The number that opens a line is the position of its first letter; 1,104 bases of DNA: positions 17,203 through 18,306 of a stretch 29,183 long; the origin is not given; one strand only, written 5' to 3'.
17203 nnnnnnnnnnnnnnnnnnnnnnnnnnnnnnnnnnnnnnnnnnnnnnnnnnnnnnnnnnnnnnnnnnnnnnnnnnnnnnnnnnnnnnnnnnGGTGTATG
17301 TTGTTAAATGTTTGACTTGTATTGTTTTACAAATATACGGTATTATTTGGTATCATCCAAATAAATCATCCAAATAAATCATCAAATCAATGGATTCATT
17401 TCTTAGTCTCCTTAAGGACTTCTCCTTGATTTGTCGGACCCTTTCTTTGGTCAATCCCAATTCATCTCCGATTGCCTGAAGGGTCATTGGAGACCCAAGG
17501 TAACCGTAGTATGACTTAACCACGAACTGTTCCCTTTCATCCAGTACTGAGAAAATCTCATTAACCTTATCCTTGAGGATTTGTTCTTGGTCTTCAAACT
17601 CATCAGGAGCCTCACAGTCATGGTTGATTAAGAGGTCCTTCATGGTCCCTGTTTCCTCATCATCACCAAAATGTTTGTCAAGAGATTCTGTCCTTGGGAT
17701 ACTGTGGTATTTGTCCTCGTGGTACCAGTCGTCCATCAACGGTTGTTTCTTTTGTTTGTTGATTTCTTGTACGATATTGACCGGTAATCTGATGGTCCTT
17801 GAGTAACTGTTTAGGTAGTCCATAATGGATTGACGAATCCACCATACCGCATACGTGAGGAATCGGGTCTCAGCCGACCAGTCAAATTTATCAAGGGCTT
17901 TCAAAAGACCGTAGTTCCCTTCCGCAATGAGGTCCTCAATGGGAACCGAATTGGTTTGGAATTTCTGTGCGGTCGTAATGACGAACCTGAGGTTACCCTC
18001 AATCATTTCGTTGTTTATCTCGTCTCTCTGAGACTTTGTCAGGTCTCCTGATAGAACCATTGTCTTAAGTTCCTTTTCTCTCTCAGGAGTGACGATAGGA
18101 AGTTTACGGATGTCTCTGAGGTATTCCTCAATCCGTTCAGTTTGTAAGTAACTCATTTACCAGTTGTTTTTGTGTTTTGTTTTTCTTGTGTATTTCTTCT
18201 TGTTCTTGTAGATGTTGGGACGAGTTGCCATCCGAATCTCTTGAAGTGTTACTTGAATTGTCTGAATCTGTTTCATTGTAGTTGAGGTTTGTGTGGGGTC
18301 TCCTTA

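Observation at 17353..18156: Phage-encoded full-length sigma-70 plus a second small sigma: a two-step transcription cascade in a 29-kb genome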

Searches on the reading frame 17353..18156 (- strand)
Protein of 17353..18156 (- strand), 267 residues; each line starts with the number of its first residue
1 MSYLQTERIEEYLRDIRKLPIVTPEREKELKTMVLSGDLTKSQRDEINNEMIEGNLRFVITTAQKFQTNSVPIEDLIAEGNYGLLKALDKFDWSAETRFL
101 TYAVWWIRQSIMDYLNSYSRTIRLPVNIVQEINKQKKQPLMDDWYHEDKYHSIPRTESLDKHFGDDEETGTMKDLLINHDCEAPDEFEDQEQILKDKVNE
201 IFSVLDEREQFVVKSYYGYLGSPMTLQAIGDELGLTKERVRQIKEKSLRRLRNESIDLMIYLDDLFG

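Call 4: search_protein_families(library=pfam, proteins=[window:17353-18156:-], max_evalue=0.1)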
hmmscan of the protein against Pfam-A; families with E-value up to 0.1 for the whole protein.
window:17353-18156:- (267 aa): 4 families
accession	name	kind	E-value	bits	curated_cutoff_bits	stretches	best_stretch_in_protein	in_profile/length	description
PF04542.20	Sigma70_r2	-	5.7e-17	61.7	24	1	51-120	1-70/71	Sigma-70 region 2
PF04545.22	Sigma70_r4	-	1.5e-13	50.5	24.1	1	203-253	3-50/50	Sigma-70, region 4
PF00140.25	Sigma70_r1_2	-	0.035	14.5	22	0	12-30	6-24/34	Sigma-70 factor, region 1.2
PF00271.37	Helicase_C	-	0.096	13.4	23.5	0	25-62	35-72/110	Helicase conserved C-terminal domain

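Call 5: search_protein_families(library=ncbifam, proteins=[window:17353-18156:-], max_evalue=0.1)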
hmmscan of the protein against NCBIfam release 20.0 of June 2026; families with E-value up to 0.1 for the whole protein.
window:17353-18156:- (267 aa): 52 families (the best 25 are shown)
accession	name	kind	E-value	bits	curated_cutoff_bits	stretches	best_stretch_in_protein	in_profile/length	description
TIGR02394.1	rpoS_proteo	equivalog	5.9e-51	173.7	378.7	2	6-135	12-135/285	RNA polymerase sigma factor RpoS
NF004207.0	PRK05657.1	equivalog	1.7e-48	165.6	394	2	6-135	55-178/329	RNA polymerase sigma factor RpoS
TIGR02393.1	RpoD_Cterm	equivalog_domain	4e-48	164.1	354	2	49-138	3-92/238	RNA polymerase sigma factor RpoD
NF004566.0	PRK05901.2-4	equivalog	9.1e-47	160.2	531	2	9-137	157-283/448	RNA polymerase sigma factor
TIGR02997.1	Sig70-cyanoRpoD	subfamily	2.1e-46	158.5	384.5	2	47-138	75-166/298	RNA polymerase sigma factor, RpoD/SigA family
NF004208.0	PRK05658.1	equivalog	3e-43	148.7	555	2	7-137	353-483/631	RNA polymerase sigma factor RpoD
NF041931.2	MzaA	equivalog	6.7e-43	147.5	800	1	41-255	470-705/726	MZA anti-phage system associated sigma-70 family RNA polymerase sigma factor MzaA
NF005920.0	PRK07921.1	subfamily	1e-42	146.3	464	2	22-135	73-179/328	RNA polymerase sigma factor SigB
NF006666.0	PRK09210.1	equivalog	2.1e-42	145.8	572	2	10-135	102-221/370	RNA polymerase sigma factor RpoD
NF004564.0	PRK05901.2-2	equivalog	3.4e-40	138.1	617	2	27-137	231-339/500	RNA polymerase sigma factor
NF005785.0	PRK07598.1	equivalog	4e-40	137.9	554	2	42-137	171-266/415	RNA polymerase sigma factor SigC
NF004562.0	PRK05901.1-4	equivalog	5.2e-40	137.5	779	2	38-135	310-405/571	RNA polymerase sigma factor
NF005643.0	PRK07406.1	equivalog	1.1e-37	130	500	2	47-138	161-252/397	RNA polymerase sigma factor RpoD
NF005642.0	PRK07405.1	subfamily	1.4e-37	129.6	524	2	44-138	80-174/318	RNA polymerase sigma factor SigD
NF004565.0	PRK05901.2-3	equivalog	2.5e-37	128.9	484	2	12-137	221-344/501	RNA polymerase sigma factor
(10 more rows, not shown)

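Call 7: search_dna_similar(query=window:17353-18156:-, collection=phages, mode=protein, max_rows=40)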
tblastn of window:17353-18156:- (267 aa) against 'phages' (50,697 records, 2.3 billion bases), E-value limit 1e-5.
Records with a match: 182; places in all: 192; records where one place covers at least 80% of the query: 94.
Best place of each record, by identity: <60% 182.
By first word of the organism name: Bacillus 57; Bacteriophage 42; Synechococcus 25; Prevotella 15; Vibrio 12; Salmonella 5; Klebsiella 4; Acinetobacter 4; Listeria 3; Enterococcus 2; and 10 more.
By host as written in the record: - 60; Prevotella sp. 15; Bacillus cereus 12; Bacillus subtilis BEST7003 8; Synechococcus sp. MW02 8; Bacillus subtilis 7; Bacillus pumilus GR8 4; Homo sapiens 3; and 44 more.
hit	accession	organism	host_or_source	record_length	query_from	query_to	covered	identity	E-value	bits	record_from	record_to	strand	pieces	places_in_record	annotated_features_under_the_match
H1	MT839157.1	Bacteriophage sp.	human fecal samples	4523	9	264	96%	33.3%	5e-35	138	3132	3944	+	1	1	record has no annotation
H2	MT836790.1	Bacteriophage sp.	human fecal samples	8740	12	255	91%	34.7%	4e-37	144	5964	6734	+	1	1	record has no annotation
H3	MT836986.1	Bacteriophage sp.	human fecal samples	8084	12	255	91%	34.7%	5e-37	144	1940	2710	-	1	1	record has no annotation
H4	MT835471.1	Bacteriophage sp.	human fecal samples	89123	12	255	91%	34.7%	1e-36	142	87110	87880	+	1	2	record has no annotation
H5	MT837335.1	Bacteriophage sp.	human fecal samples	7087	9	264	96%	33.0%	3e-36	141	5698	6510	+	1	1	record has no annotation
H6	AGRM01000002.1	Salmonella enterica subsp. houtenae str. ATCC BAA-1581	Homo sapiens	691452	5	266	98%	31.9%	1e-32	131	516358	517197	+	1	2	RNA polymerase sigma factor RpoD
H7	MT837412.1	Bacteriophage sp.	human fecal samples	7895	9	263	96%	31.8%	5e-32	129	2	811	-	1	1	record has no annotation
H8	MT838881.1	Bacteriophage sp.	human fecal samples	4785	12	263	94%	32.2%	5e-33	132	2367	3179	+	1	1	record has no annotation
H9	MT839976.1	Bacteriophage sp.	human fecal samples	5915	12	255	91%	32.8%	5e-35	138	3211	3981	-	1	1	record has no annotation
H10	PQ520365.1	Enterococcus phage IME_EF3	-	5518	12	255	91%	32.8%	9e-35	137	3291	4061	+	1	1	record has no annotation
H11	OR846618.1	Enterococcus phage Efs 1-1-1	Enterococcus faecalis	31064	12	255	91%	32.8%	1e-34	137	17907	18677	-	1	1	record has no annotation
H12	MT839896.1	Bacteriophage sp.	human fecal samples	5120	9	255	93%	31.7%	2e-30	125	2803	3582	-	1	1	record has no annotation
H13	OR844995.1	Staphylococcus phage SA 1306 Kay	Staphylococcus aureus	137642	12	255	91%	32.1%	1e-32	131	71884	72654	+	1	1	record has no annotation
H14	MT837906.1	Bacteriophage sp.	human fecal samples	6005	12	263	94%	31.0%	2e-32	130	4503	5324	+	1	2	record has no annotation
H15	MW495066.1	Microcystis phage MaAM05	Microcystis sp. SG03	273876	12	252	90%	32.3%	2e-33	133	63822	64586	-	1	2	rpoD: RNA polymerase sigma factor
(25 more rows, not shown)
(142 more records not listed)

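Call 8: search_protein_families(library=phrogs, proteins=[window:17353-18156:-], max_evalue=0.001)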
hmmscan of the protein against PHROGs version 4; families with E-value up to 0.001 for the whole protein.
window:17353-18156:- (267 aa): 4 families
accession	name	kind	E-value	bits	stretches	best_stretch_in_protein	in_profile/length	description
phrog_351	-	transcription regulation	1.9e-54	186.6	1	12-254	475-725/928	RNA polymerase sigma factor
phrog_1740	-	transcription regulation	1.3e-08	34.8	1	24-254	34-215/567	RNA polymerase sigma factor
phrog_21612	-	transcription regulation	3.5e-08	33.4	1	48-115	15-82/600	RNA polymerase sigma factor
phrog_36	-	transcription regulation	0.00019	22.1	0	192-253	127-185/220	transcriptional regulator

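Call 10: find_homologous_proteins(query=window:17353-18156:-, max_evalue=1e-10)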
Query window:17353-18156:- (267 aa): 7770 proteins with E <= 1e-10 among 8000 candidates; the best 120 are listed.
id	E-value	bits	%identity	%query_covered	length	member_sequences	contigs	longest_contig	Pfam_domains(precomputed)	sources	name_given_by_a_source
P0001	2.2e-173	592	100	100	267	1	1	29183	PF04545.23,PF04542.21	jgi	-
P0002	5.1e-116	405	68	98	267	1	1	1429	PF04545.23,PF04542.21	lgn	-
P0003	2.9e-80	287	51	98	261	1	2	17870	PF04545.23,PF00140.26,PF04542.21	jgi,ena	-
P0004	1.0e-79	286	51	98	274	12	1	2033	PF04545.23,PF00140.26,PF04542.21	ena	-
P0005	1.2e-79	285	51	98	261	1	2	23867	PF04545.23,PF00140.26,PF04542.21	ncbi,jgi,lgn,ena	jgi:RNA polymerase primary sigma factor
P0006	1.5e-79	285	51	98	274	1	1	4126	PF04545.23,PF00140.26,PF04542.21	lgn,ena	-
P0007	1.7e-79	285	50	98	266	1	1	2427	PF04545.23,PF00140.26,PF04542.21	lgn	-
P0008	1.7e-79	285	51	97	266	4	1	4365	PF04545.23,PF00140.26,PF04542.21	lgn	-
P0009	4.0e-79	284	53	97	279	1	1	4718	PF04545.23,PF04542.21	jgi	-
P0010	4.2e-79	284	53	97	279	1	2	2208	PF04545.23,PF04542.21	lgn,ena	-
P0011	4.5e-79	283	49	97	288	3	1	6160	PF04545.23,PF04542.21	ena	-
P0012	4.6e-79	283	51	97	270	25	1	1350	PF04545.23,PF00140.26,PF04542.21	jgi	-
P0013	4.8e-79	283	50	97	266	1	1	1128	PF04545.23,PF00140.26,PF04542.21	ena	-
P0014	5.5e-79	283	52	97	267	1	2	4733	PF04545.23,PF00140.26,PF04542.21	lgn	-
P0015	5.6e-79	283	53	96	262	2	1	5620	PF04545.23,PF04542.21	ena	-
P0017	5.9e-79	283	52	97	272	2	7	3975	PF04545.23,PF00140.26,PF04542.21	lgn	-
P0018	6.6e-79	283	51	97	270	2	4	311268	PF04545.23,PF04542.21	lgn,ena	-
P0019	6.6e-79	283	51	98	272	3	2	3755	PF04545.23,PF00140.26,PF04542.21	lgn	-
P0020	8.2e-79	283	51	97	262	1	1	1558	PF04545.23,PF00140.26,PF04542.21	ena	-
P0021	9.2e-79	282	51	97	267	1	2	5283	PF04545.23,PF00140.26,PF04542.21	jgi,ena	-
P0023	1.0e-78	282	51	98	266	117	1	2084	PF04545.23,PF04542.21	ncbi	-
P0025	1.2e-78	282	50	97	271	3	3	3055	PF04545.23,PF00140.26,PF04542.21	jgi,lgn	jgi:RNA polymerase primary sigma factor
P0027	1.4e-78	282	53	97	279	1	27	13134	PF04545.23,PF04542.21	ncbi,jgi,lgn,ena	jgi:RNA polymerase primary sigma factor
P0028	1.4e-78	282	51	97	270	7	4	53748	PF04545.23,PF00140.26,PF04542.21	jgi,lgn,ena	-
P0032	2.0e-78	281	51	97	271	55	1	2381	PF04545.23,PF00140.26,PF04542.21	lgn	-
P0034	2.6e-78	281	50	97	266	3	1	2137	PF04545.23,PF00140.26,PF04542.21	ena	-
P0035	2.8e-78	281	51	98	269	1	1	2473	PF04545.23,PF00140.26,PF04542.21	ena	-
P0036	3.5e-78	281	51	97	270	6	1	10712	PF04545.23,PF00140.26,PF04542.21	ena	-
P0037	3.6e-78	281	51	97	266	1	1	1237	PF04545.23,PF00140.26,PF04542.21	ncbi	-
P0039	3.8e-78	280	52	97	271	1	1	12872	PF04545.23,PF00140.26,PF04542.21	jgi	jgi:RNA polymerase primary sigma factor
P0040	3.8e-78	280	50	97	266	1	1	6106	PF04545.23,PF00140.26,PF04542.21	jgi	-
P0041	4.2e-78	280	51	97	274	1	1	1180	PF04545.23,PF00140.26,PF04542.21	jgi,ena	-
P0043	4.6e-78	280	51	97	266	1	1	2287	PF04545.23,PF00140.26,PF04542.21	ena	-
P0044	4.7e-78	280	50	98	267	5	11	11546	PF04545.23,PF00140.26,PF04542.21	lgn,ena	-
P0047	4.9e-78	280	51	97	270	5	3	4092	PF04545.23,PF00140.26,PF04542.21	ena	-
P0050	5.2e-78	280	51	98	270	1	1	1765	PF04545.23,PF00140.26,PF04542.21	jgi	jgi:RNA polymerase primary sigma factor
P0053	5.4e-78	280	51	98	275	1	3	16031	PF04545.23,PF00140.26,PF04542.21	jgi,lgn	-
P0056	5.7e-78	280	51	97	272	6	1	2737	PF04545.23,PF00140.26,PF04542.21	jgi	jgi:RNA polymerase primary sigma factor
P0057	6.3e-78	280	51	97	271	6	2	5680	PF04545.23,PF04542.21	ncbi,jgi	jgi:RNA polymerase primary sigma factor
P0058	6.5e-78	280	52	97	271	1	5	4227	PF04545.23,PF00140.26,PF04542.21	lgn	-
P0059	6.7e-78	280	51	97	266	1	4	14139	PF04545.23,PF00140.26,PF04542.21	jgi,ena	-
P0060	6.7e-78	280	51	97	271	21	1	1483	PF04545.23,PF00140.26,PF04542.21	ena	-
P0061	6.8e-78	280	51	97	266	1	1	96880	PF04545.23,PF00140.26,PF04542.21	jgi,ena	-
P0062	7.1e-78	280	51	97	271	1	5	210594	PF04545.23,PF00140.26,PF04542.21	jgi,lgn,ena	jgi:RNA polymerase primary sigma factor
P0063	7.3e-78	279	51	97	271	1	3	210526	PF04545.23,PF00140.26,PF04542.21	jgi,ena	jgi:RNA polymerase primary sigma factor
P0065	7.4e-78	279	50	97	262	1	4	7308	PF04545.23,PF00140.26,PF04542.21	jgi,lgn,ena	-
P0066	7.5e-78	279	51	97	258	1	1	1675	PF04545.23,PF00140.26,PF04542.21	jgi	jgi:RNA polymerase primary sigma factor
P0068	8.4e-78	279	51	98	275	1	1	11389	PF04545.23,PF00140.26,PF04542.21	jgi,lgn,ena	jgi:RNA polymerase primary sigma factor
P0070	1.0e-77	279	51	97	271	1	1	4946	PF04545.23,PF00140.26,PF04542.21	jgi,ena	jgi:RNA polymerase primary sigma factor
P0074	1.1e-77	279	50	97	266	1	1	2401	PF04545.23,PF00140.26,PF04542.21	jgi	-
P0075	1.2e-77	279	51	98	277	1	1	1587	PF04545.23,PF00140.26,PF04542.21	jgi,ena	-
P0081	1.3e-77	279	50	97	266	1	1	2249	PF04545.23,PF00140.26,PF04542.21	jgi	-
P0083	1.3e-77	279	51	97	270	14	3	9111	PF04545.23,PF00140.26,PF04542.21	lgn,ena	-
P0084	1.3e-77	279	51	97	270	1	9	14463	PF04545.23,PF00140.26,PF04542.21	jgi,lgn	jgi:RNA polymerase primary sigma factor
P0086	1.4e-77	279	52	97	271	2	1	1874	PF04545.23,PF00140.26,PF04542.21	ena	-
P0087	1.4e-77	279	51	97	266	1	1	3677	PF04545.23,PF00140.26,PF04542.21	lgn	-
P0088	1.4e-77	279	51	95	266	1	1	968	PF04545.23,PF00140.26,PF04542.21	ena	-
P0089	1.4e-77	279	50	97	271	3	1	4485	PF04545.23,PF00140.26,PF04542.21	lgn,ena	-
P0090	1.5e-77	279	52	97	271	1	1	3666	PF04545.23,PF00140.26,PF04542.21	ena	-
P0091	1.5e-77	279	51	97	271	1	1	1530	PF04545.23,PF00140.26,PF04542.21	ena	-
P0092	1.5e-77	278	51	97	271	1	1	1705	PF04545.23,PF00140.26,PF04542.21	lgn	-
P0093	1.5e-77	278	51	97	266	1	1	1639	PF04545.23,PF00140.26,PF04542.21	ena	-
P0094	1.5e-77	278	51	97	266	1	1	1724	PF04545.23,PF00140.26,PF04542.21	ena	-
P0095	1.5e-77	278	51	97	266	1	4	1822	PF04545.23,PF00140.26,PF04542.21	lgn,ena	-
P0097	1.6e-77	278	51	97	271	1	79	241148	PF04545.23,PF00140.26,PF04542.21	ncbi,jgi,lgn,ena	jgi:RNA polymerase primary sigma factor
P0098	1.6e-77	278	51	97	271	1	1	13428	PF04545.23,PF00140.26,PF04542.21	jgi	jgi:RNA polymerase primary sigma factor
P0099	1.6e-77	278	51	97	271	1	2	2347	PF04545.23,PF00140.26,PF04542.21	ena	-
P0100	1.7e-77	278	50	97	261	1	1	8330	PF04545.23,PF00140.26,PF04542.21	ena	-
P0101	1.8e-77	278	51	97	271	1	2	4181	PF04545.23,PF00140.26,PF04542.21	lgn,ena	-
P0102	1.8e-77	278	50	97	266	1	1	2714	PF04545.23,PF00140.26,PF04542.21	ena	-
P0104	1.9e-77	278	51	97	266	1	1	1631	PF04545.23,PF00140.26,PF04542.21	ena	-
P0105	2.0e-77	278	51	97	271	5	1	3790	PF04545.23,PF00140.26,PF04542.21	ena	-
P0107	2.0e-77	278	51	97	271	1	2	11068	PF04545.23,PF00140.26,PF04542.21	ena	-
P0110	2.2e-77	278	51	97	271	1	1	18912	PF04545.23,PF00140.26,PF04542.21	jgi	jgi:RNA polymerase primary sigma factor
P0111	2.2e-77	278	51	97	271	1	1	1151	PF04545.23,PF00140.26,PF04542.21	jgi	jgi:RNA polymerase primary sigma factor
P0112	2.3e-77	278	50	97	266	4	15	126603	PF04545.23,PF04542.21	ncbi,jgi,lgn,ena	jgi:RNA polymerase primary sigma factor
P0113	2.3e-77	278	51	98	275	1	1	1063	PF04545.23,PF00140.26,PF04542.21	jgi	jgi:RNA polymerase primary sigma factor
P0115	2.3e-77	278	51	98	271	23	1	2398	PF04545.23,PF00140.26,PF04542.21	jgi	-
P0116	2.5e-77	278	50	98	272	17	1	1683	PF04545.23,PF00140.26,PF04542.21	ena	-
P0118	2.7e-77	278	50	97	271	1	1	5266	PF04545.23,PF00140.26,PF04542.21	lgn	-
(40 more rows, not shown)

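Call 11: list_cluster_members(proteins=[P0097, P0112, P0005, P0027, P0023, P0057, P0037, P0018, P0002, P0003])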
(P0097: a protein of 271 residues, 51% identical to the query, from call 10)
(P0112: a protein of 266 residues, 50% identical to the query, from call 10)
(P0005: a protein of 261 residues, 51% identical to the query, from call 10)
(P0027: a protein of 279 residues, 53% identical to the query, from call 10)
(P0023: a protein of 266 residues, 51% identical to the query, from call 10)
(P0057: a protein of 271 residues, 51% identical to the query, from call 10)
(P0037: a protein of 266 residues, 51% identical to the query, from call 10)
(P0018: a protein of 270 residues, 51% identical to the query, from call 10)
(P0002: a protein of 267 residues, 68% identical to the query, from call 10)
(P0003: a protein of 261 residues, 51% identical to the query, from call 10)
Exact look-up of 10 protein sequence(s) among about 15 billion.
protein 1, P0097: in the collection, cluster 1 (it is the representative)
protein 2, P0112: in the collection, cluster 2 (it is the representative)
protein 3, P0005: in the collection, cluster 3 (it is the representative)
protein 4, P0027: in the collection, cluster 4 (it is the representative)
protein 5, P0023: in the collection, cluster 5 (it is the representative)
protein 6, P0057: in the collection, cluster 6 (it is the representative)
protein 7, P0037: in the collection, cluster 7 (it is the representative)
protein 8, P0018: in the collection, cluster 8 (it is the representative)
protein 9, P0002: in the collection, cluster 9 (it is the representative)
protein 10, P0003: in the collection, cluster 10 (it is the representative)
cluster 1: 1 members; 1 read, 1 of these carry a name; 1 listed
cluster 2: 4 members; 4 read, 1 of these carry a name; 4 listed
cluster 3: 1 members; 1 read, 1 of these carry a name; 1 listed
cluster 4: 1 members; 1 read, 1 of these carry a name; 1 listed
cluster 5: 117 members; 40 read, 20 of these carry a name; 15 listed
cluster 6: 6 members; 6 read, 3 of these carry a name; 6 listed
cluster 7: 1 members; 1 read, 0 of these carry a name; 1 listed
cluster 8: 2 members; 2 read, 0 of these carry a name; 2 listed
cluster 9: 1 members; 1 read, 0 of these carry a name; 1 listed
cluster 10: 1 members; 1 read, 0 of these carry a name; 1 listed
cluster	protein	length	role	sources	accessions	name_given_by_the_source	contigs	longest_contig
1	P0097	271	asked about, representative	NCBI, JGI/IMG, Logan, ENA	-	RNA polymerase primary sigma factor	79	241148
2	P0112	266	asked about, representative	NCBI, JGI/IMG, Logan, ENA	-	RNA polymerase primary sigma factor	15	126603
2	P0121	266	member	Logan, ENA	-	-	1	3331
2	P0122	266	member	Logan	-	-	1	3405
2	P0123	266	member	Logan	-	-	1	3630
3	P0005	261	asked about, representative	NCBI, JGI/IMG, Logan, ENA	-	RNA polymerase primary sigma factor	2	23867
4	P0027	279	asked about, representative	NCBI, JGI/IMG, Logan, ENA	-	RNA polymerase primary sigma factor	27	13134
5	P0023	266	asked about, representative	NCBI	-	-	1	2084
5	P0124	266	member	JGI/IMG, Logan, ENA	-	RNA polymerase primary sigma factor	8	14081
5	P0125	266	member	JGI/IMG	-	RNA polymerase primary sigma factor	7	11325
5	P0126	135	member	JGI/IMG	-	RNA polymerase primary sigma factor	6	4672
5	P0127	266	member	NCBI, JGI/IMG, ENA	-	RNA polymerase primary sigma factor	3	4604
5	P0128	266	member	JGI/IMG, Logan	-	RNA polymerase primary sigma factor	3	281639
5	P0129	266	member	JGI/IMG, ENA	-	RNA polymerase primary sigma factor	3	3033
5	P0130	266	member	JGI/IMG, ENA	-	RNA polymerase primary sigma factor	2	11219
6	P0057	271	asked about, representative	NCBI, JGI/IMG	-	RNA polymerase primary sigma factor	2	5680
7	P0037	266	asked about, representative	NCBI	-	-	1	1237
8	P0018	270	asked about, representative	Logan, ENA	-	-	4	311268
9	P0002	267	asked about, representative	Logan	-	-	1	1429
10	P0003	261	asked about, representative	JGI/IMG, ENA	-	-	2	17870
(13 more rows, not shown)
